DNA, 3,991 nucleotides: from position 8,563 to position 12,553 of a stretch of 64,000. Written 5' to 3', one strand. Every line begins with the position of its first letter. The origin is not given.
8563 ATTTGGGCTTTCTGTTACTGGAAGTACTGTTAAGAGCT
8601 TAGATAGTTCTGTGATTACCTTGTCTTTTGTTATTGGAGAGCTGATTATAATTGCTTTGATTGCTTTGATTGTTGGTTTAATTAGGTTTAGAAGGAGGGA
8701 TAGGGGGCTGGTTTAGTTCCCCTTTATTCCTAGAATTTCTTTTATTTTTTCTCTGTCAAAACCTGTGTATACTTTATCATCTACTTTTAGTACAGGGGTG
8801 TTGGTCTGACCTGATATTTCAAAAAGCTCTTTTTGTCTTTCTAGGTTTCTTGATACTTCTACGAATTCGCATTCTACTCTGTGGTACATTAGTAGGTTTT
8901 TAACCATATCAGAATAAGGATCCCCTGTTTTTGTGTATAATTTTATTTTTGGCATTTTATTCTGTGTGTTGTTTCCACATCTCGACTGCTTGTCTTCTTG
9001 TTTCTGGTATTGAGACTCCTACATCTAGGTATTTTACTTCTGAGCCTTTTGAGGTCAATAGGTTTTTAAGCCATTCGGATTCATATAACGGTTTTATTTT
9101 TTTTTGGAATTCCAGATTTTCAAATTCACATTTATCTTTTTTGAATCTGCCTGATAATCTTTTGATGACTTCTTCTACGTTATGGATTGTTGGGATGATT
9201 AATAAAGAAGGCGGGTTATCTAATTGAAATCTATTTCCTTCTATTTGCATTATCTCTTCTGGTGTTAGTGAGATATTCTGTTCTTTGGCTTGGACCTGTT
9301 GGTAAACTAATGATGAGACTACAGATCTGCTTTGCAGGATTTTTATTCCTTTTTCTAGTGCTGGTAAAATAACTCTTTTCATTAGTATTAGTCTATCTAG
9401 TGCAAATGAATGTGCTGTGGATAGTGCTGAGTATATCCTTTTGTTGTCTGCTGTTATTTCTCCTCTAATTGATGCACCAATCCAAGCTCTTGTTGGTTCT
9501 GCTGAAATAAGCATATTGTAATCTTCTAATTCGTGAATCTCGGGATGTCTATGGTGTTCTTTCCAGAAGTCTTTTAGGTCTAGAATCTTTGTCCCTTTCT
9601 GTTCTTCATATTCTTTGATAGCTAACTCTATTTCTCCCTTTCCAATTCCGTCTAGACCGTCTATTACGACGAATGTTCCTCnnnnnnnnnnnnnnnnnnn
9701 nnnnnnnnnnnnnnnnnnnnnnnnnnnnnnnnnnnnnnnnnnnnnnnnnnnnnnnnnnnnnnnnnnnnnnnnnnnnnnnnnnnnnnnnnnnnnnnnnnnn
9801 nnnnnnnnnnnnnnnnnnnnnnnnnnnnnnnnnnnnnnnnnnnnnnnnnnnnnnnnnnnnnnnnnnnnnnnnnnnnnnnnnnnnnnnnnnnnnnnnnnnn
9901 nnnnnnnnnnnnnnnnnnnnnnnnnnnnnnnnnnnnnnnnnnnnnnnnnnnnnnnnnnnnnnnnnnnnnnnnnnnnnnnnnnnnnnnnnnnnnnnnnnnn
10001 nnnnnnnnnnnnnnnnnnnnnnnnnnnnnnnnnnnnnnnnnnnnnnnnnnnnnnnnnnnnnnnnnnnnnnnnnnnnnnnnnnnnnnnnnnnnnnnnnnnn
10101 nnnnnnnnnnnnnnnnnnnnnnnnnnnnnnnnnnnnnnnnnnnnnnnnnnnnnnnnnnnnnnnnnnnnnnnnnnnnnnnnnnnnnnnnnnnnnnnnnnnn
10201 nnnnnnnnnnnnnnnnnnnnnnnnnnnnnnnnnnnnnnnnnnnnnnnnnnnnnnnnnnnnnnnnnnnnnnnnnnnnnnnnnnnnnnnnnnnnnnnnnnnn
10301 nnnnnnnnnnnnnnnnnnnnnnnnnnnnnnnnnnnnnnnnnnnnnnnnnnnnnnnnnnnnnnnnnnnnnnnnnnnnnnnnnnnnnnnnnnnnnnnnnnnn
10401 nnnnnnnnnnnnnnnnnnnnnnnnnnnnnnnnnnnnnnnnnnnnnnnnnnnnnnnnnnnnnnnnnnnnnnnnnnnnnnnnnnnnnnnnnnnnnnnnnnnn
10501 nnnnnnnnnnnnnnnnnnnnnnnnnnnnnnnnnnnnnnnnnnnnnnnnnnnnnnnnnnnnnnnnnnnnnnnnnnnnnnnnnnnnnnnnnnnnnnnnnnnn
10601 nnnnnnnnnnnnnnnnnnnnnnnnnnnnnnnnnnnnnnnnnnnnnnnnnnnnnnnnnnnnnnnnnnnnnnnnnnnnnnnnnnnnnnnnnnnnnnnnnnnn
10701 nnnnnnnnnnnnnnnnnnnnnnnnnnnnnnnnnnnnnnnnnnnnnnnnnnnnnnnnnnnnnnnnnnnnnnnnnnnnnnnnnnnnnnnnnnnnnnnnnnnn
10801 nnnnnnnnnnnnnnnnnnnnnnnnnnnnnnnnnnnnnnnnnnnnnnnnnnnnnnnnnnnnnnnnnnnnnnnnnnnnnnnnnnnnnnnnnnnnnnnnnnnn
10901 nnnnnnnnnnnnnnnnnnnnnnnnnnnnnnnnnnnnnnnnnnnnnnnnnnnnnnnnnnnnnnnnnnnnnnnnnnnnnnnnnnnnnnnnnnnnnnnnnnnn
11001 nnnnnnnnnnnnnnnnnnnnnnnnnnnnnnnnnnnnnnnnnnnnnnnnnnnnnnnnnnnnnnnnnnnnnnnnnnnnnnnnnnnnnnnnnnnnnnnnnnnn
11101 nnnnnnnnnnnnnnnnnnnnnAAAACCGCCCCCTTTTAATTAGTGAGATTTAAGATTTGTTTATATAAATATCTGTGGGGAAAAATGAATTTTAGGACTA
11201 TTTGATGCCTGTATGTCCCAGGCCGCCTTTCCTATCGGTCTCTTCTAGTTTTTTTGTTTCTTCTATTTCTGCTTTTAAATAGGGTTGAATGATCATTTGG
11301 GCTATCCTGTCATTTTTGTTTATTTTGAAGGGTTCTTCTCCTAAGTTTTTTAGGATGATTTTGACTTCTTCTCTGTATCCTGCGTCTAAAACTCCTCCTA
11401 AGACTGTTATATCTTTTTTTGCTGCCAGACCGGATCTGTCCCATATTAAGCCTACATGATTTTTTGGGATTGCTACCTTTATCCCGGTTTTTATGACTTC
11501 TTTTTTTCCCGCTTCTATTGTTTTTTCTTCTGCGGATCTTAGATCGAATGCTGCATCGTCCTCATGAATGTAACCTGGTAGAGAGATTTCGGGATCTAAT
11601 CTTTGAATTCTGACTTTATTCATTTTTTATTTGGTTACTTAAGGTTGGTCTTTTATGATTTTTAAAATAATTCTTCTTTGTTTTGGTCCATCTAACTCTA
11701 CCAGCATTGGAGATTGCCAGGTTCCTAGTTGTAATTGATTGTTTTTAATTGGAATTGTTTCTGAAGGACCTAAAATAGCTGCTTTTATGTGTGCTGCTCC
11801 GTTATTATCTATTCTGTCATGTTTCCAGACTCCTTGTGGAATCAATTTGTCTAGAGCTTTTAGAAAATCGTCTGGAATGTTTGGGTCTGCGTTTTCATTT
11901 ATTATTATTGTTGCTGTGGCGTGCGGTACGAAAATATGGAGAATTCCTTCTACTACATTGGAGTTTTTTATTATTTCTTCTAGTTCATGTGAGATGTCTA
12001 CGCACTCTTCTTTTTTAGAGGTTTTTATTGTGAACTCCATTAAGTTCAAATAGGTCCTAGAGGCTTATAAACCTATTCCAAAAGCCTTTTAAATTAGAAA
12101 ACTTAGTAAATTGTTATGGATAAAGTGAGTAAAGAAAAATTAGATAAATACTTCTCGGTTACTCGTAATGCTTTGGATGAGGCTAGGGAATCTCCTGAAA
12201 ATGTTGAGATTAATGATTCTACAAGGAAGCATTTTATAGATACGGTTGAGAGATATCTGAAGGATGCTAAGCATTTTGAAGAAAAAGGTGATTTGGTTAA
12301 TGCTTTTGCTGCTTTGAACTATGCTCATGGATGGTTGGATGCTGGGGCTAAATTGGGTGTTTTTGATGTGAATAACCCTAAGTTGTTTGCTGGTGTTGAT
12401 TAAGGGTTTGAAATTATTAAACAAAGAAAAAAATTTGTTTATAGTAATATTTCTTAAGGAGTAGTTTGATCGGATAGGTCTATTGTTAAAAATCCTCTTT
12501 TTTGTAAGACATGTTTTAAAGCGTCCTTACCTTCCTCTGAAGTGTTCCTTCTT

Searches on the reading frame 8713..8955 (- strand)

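Call 68: search_protein_families(library=pfam, max_evalue=0.001, proteins=[window:8713-8955:-])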
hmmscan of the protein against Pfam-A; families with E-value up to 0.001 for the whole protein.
window:8713-8955:- (80 aa): 2 families
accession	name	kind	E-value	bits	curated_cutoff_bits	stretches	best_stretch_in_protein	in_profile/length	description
PF00462.30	Glutaredoxin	-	3.8e-11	43.5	22.9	1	4-62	1-59/60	Glutaredoxin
PF13417.12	GST_N_3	-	0.00019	22.1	22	1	6-64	1-58/75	Glutathione S-transferase, N-terminal domain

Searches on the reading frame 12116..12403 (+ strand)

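Call 68: search_protein_families(library=pfam, max_evalue=0.001, proteins=[window:12116-12403:+])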
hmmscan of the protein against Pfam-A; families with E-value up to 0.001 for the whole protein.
window:12116-12403:+ (95 aa): 1 family
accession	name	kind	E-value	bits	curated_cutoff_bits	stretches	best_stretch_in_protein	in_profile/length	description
PF04010.18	DUF357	-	4.9e-24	84.6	29.4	1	11-83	1-73/73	Protein of unknown function (DUF357)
